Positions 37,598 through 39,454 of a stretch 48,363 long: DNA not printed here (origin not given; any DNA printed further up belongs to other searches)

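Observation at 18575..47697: Three dispersed paralogs of the GHL10 glycoside-hydrolase-like family in one 30-kb span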

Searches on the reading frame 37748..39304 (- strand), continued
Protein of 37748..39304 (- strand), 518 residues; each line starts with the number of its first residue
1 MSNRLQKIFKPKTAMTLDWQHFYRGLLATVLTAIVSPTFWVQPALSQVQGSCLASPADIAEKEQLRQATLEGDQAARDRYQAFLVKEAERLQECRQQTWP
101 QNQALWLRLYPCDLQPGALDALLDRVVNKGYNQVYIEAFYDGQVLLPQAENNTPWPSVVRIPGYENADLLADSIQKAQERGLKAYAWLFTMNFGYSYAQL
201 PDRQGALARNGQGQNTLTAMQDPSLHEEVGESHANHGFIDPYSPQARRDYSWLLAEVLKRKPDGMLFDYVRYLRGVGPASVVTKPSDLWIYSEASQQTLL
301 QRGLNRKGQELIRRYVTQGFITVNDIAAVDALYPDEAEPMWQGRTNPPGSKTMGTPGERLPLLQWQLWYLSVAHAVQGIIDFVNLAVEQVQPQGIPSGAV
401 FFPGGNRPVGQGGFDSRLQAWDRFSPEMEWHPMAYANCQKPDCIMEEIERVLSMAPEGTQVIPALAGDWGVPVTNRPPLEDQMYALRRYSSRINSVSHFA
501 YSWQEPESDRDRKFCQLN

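Call 43: fold_search(model_id=the predicted structure, library=pdb)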
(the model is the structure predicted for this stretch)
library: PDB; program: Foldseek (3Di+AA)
matches with E <= 10: 1165; with E <= 0.001: 134
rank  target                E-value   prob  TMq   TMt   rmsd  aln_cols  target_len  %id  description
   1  5oq2_B                2.3e-10  1.00  0.42  0.58   9.6       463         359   14  Se-SAD structure of the functional region of Cwp19 from Clostridium difficile (released 2017-11-01)
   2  5oq2_A                6.0e-10  1.00  0.42  0.59   9.4       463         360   13  Se-SAD structure of the functional region of Cwp19 from Clostridium difficile (released 2017-11-01)
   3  5oq3                  1.0e-09  1.00  0.42  0.58   9.7       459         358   14  High resolution structure of the functional region of Cwp19 from Clostridium difficile (released 2017-11-01)
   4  2aam_A                5.3e-07  1.00  0.34  0.57   8.6       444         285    9  Crystal structure of a putative glycosidase (tm1410) from thermotoga maritima at 2.20 A resolution (released 2005-07-26)
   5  9euz_C                6.7e-07  1.00  0.33  0.56   8.7       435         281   10  Glycoside hydrolase family 191 enzyme from Thermotoga maritima (released 2025-04-09)
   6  2aam_B                7.0e-07  1.00  0.32  0.53   8.9       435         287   10  Crystal structure of a putative glycosidase (tm1410) from thermotoga maritima at 2.20 A resolution (released 2005-07-26)
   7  2aam_C                8.3e-07  1.00  0.34  0.56   8.5       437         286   10  Crystal structure of a putative glycosidase (tm1410) from thermotoga maritima at 2.20 A resolution (released 2005-07-26)
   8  7cbo                  2.5e-06  1.00  0.39  0.39   8.1       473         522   10  Crystal structure of beta-N-acetylhexosaminidase Am0868 from Akkermansia muciniphila in complex with GlcNAc (released 2020-08-12)
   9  9euz_A                2.8e-06  1.00  0.35  0.58   8.4       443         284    9  Glycoside hydrolase family 191 enzyme from Thermotoga maritima (released 2025-04-09)
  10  5a6b_D                4.9e-06  1.00  0.38  0.32   7.4       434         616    9  GH20C, Beta-hexosaminidase from Streptococcus pneumoniae in complex with PUGNAc (released 2015-09-23)
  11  9eux_C                8.4e-06  1.00  0.34  0.58   8.1       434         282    9  Glycoside hydrolase familiy 191 enzyme from Thermotoga maritima (released 2025-04-09)
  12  2gjx_A                1.0e-05  1.00  0.35  0.36   9.5       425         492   10  Crystallographic structure of human beta-Hexosaminidase A (released 2006-06-20)
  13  5ac5_B                1.5e-05  1.00  0.36  0.32   7.9       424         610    9  GH20C, Beta-hexosaminidase from Streptococcus pneumoniae in complex with GlcNAc (released 2015-09-23)
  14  5a6k_B                1.7e-05  1.00  0.38  0.32   8.2       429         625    9  GH20C, Beta-hexosaminidase from Streptococcus pneumoniae in complex with Gal-NGT (released 2015-09-23)
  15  7cbn                  1.7e-05  1.00  0.38  0.38   8.2       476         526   10  Crystal structure of beta-N-acetylhexosaminidase Am0868 from Akkermansia muciniphila (released 2020-08-12)
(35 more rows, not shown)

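Call 47: search_protein_representatives(alignment_id=A1)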
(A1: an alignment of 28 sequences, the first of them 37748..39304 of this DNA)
Query: 28 sequences, 512 profile positions. Proteins with E-value up to 0.001 (for the whole library): 387; up to 1e-10: 123; up to 1e-30: 60. The best 150 are listed.
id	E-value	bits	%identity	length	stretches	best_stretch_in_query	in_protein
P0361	2.2e-224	762.3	-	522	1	19-511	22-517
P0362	3.8e-180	616.3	-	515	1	25-510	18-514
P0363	2.3e-170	584.0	-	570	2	40-337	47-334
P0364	8.7e-167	572.2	-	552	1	23-511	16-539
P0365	1.3e-166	571.6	-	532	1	15-510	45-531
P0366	4.7e-166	569.8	-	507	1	45-511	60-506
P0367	5.2e-157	540.0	-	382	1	13-385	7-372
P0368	1.4e-149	515.5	-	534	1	43-510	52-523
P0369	6.9e-145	500.0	-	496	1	34-511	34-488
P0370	1.3e-142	492.5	-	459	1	72-510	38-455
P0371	4.5e-127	441.2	-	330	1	183-511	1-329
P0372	2.4e-115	402.5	-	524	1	42-496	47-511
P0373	1.8e-102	360.1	-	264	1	8-266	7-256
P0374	8.0e-95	334.8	-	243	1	276-511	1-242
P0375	1.1e-88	314.5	-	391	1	122-507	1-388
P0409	3.2e-36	141.5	-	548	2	65-273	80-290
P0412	1.8e-35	139.0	-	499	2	67-293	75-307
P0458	2.7e-15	72.5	-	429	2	99-288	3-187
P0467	1.4e-13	66.8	-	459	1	98-314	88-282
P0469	4.2e-13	65.2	-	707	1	98-294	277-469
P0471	3.0e-12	62.4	-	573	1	60-287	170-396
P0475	2.3e-11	59.4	-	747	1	100-296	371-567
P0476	2.8e-11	59.2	-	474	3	98-270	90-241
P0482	5.6e-11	58.2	-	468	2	94-297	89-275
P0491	3.4e-10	55.6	-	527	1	94-270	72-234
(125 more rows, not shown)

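Call 48: search_protein_families(library=pfam, proteins=[P0409, P0412, P0458, P0467, P0469, P0471, P0475, P0476, P0482, P0491], max_evalue=0.001)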
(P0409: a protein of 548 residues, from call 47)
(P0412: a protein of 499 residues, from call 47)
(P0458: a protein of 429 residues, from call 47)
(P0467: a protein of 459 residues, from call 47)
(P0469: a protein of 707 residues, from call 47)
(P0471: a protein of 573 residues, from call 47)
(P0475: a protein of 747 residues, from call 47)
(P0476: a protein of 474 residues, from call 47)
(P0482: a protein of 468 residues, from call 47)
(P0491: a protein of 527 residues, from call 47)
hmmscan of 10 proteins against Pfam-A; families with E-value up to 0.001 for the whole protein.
P0409 (548 aa): 0 families

P0412 (499 aa): 1 family
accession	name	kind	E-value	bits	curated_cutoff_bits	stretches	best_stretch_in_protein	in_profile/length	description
PF02638.21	GHL10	-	9.5e-05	22.1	27.9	1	138-278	36-165/311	Glycosyl hydrolase-like 10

P0458 (429 aa): 4 families
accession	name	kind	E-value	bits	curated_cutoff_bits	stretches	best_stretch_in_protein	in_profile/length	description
PF02638.21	GHL10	-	7.3e-27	94.7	27.9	1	2-271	3-256/311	Glycosyl hydrolase-like 10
PF00188.32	CAP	-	1e-14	55.8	21.1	1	308-421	2-113/117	Cysteine-rich secretory protein family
PF14871.12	GHL6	-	1.2e-06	29.2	35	1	15-163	1-131/132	Hypothetical glycosyl hydrolase 6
PF13200.12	DUF4015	-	0.00022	20.9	27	1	12-254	11-204/313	Putative glycosyl hydrolase domain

P0467 (459 aa): 3 families
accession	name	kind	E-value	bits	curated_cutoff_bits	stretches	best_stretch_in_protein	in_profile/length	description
PF02638.21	GHL10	-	1.5e-06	28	27.9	1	141-243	66-174/311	Glycosyl hydrolase-like 10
PF14871.12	GHL6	-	0.00013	22.6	35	1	122-230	22-131/132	Hypothetical glycosyl hydrolase 6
PF13200.12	DUF4015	-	0.00055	19.6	27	0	148-422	64-294/313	Putative glycosyl hydrolase domain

P0469 (707 aa): 5 families
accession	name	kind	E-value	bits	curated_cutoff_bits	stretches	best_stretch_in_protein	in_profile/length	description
PF02638.21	GHL10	-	6.5e-37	127.7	27.9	2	276-491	2-216/311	Glycosyl hydrolase-like 10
PF13200.12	DUF4015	-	5.6e-07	29.4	27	1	314-483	39-186/313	Putative glycosyl hydrolase domain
PF14871.12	GHL6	-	6.3e-07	30.1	35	1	294-439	5-131/132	Hypothetical glycosyl hydrolase 6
PF01120.23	Alpha_L_fucos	-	9.9e-05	22.4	25.2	1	316-462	122-226/345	Alpha-L-fucosidase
PF13199.12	Glyco_hydro_66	-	0.00063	18.9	23.7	1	286-456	106-274/546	Glycosyl hydrolase family 66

P0471 (573 aa): 3 families
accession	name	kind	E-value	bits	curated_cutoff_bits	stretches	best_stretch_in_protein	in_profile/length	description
PF02638.21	GHL10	-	4.1e-31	108.7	27.9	1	216-512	19-281/311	Glycosyl hydrolase-like 10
PF13200.12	DUF4015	-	2.1e-06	27.5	27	1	339-490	109-224/313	Putative glycosyl hydrolase domain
PF14871.12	GHL6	-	9.5e-05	23.1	35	1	224-375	5-131/132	Hypothetical glycosyl hydrolase 6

P0475 (747 aa): 4 families
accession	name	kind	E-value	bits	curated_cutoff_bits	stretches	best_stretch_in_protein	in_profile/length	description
PF02638.21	GHL10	-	5.4e-32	111.6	27.9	1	385-686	23-294/311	Glycosyl hydrolase-like 10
PF13200.12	DUF4015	-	8.6e-09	35.4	27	1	500-658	110-226/313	Putative glycosyl hydrolase domain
PF14871.12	GHL6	-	1.4e-07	32.3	35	1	386-535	5-131/132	Hypothetical glycosyl hydrolase 6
PF13199.12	Glyco_hydro_66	-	3.1e-06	26.5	23.7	1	426-560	156-282/546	Glycosyl hydrolase family 66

P0476 (474 aa): 1 family
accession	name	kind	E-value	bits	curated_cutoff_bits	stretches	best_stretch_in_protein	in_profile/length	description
PF02638.21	GHL10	-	2.8e-05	23.8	27.9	1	144-354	66-249/311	Glycosyl hydrolase-like 10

P0482 (468 aa): 2 families
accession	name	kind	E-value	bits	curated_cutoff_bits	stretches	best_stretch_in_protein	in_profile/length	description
PF02638.21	GHL10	-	8.2e-06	25.6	27.9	1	128-356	46-249/311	Glycosyl hydrolase-like 10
PF14871.12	GHL6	-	0.00024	21.8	35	1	131-239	25-131/132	Hypothetical glycosyl hydrolase 6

P0491 (527 aa): 2 families
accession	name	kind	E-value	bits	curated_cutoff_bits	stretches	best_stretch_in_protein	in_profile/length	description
PF02638.21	GHL10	-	2.4e-45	155.5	27.9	1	58-334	1-267/311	Glycosyl hydrolase-like 10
PF13200.12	DUF4015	-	1.3e-08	34.8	27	1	84-328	9-226/313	Putative glycosyl hydrolase domain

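Call 49: list_cluster_members(proteins=[P0362, P0363, P0364, P0365, P0366, P0368, P0369, P0370, P0372, P0412])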
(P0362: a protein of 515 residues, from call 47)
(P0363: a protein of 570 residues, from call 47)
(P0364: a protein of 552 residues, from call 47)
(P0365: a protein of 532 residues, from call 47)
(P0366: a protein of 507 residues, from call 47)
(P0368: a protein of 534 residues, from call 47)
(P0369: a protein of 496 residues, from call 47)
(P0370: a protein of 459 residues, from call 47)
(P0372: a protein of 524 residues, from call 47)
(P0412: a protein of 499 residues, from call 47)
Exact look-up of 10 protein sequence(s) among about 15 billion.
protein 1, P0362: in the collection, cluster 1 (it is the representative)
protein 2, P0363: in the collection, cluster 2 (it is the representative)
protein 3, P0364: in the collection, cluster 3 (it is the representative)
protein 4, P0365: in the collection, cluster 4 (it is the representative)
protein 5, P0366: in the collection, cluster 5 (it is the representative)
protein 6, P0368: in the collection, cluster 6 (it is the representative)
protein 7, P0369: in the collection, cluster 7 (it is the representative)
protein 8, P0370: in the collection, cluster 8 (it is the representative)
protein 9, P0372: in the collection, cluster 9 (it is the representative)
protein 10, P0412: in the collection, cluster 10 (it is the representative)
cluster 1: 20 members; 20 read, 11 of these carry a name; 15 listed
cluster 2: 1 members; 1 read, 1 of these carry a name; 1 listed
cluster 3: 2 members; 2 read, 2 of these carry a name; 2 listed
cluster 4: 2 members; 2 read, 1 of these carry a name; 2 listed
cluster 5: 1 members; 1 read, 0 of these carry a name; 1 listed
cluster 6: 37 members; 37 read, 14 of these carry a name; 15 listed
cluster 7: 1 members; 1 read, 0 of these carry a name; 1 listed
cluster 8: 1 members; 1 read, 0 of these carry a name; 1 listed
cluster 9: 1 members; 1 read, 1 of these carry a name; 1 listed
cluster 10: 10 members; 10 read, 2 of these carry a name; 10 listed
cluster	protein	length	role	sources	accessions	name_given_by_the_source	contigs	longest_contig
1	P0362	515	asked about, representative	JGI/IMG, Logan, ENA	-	-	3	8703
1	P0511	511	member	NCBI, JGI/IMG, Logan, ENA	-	hypothetical protein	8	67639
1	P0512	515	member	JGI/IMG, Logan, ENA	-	hypothetical protein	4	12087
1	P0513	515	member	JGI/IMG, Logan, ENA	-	hypothetical protein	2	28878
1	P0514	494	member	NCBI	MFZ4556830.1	MAG: family 10 glycosylhydrolase [Pseudanabaena sp.]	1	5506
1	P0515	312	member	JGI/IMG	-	hypothetical protein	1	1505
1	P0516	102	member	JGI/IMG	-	hypothetical protein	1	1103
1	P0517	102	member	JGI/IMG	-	hypothetical protein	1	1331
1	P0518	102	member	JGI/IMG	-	hypothetical protein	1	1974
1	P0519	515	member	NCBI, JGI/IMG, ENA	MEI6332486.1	MAG: family 10 glycosylhydrolase [Pseudanabaena sp. ELA645] | hypothetical protein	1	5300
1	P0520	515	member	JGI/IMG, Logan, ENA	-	hypothetical protein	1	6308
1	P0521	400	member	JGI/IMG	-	hypothetical protein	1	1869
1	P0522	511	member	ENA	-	-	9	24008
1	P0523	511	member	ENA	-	-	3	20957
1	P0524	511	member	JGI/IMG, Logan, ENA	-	-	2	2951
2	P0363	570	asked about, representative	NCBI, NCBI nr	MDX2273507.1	MAG: hypothetical protein NW237_16360 [Cyanobacteriota bacterium] | hypothetical protein [Cyanobacteriota bacterium]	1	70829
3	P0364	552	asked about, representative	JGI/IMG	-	hypothetical protein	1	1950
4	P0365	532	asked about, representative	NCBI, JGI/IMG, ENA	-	hypothetical protein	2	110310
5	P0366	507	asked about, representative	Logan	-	-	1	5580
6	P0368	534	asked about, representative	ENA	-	-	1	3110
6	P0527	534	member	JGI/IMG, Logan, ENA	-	hypothetical protein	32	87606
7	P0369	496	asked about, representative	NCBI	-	-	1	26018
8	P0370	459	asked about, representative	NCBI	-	-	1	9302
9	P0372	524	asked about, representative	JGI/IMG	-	hypothetical protein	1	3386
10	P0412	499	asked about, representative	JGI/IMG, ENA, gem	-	-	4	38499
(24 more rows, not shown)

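Call 83: find_encoding_contigs(protein=P0527, flank=5000, max_places=1)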
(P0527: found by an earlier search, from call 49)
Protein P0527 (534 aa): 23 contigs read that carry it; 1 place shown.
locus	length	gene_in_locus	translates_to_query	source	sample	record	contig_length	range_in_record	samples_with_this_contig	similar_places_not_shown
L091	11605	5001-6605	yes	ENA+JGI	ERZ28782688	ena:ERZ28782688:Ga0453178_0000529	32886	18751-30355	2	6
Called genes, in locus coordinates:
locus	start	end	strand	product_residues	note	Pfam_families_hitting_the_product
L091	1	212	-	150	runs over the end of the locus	PF13581:HATPase_c_2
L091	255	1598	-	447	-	PF01933:CofD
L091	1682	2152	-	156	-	PF01894:YjbQ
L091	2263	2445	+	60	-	-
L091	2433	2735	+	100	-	PF05016:ParE_toxin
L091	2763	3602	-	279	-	PF20260:PUA_4, PF04452:Methyltrans_RNA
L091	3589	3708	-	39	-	-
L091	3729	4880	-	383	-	PF01544:CorA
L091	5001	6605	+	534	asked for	-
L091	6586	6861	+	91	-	PF00545:Ribonuclease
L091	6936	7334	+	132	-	PF01337:Barstar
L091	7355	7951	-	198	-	-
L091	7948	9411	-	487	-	PF13175:AAA_15, PF13304:AAA_21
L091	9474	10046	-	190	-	PF27863:Cyano_EgtBD, PF27865:CHP04376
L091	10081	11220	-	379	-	-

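Call 84: find_encoding_contigs(protein=P0511, flank=5000, max_places=1)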
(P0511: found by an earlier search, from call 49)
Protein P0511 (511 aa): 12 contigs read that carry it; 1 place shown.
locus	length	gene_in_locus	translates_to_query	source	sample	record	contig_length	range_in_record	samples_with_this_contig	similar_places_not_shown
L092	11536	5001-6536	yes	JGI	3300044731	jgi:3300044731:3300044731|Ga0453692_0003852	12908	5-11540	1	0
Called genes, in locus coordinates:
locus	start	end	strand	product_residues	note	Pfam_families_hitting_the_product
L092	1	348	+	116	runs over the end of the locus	?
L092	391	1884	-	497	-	-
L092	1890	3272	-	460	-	PF01656:CbiA (weak), PF02374:ArsA_ATPase (weak), PF10609:ParA (weak), PF13614:AAA_31 (weak)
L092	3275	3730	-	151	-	-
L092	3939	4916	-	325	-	PF13414:TPR_11, PF13432:TPR_16, PF13414:TPR_11, PF13424:TPR_12 (weak), PF13414:TPR_11, PF13414:TPR_11, PF00515:TPR_1, PF13414:TPR_11, +19 more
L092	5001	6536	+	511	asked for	PF02638:GHL10 (weak)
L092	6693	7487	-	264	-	PF06182:ABC2_membrane_6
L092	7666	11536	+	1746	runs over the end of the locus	?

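Call 99: search_protein_families(library=pfam, alignment_id=A1, max_evalue=0.01)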
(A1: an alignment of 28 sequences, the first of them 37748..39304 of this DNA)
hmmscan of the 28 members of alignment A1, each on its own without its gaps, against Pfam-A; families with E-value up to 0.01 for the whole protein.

A. member 1, window:37748-39304:- (518 aa): 1 family
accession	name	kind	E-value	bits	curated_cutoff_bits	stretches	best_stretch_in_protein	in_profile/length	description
PF02638.21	GHL10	-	2.9e-05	23.8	27.9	1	123-272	28-166/311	Glycosyl hydrolase-like 10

B. families by the number of members that match (of 28 scanned): 4 families
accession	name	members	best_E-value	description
PF02638.21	GHL10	28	4.2e-12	Glycosyl hydrolase-like 10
PF13200.12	DUF4015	11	0.00028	Putative glycosyl hydrolase domain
PF14871.12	GHL6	8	0.00051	Hypothetical glycosyl hydrolase 6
PF14883.12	GHL13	2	0.00085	Hypothetical glycosyl hydrolase family 13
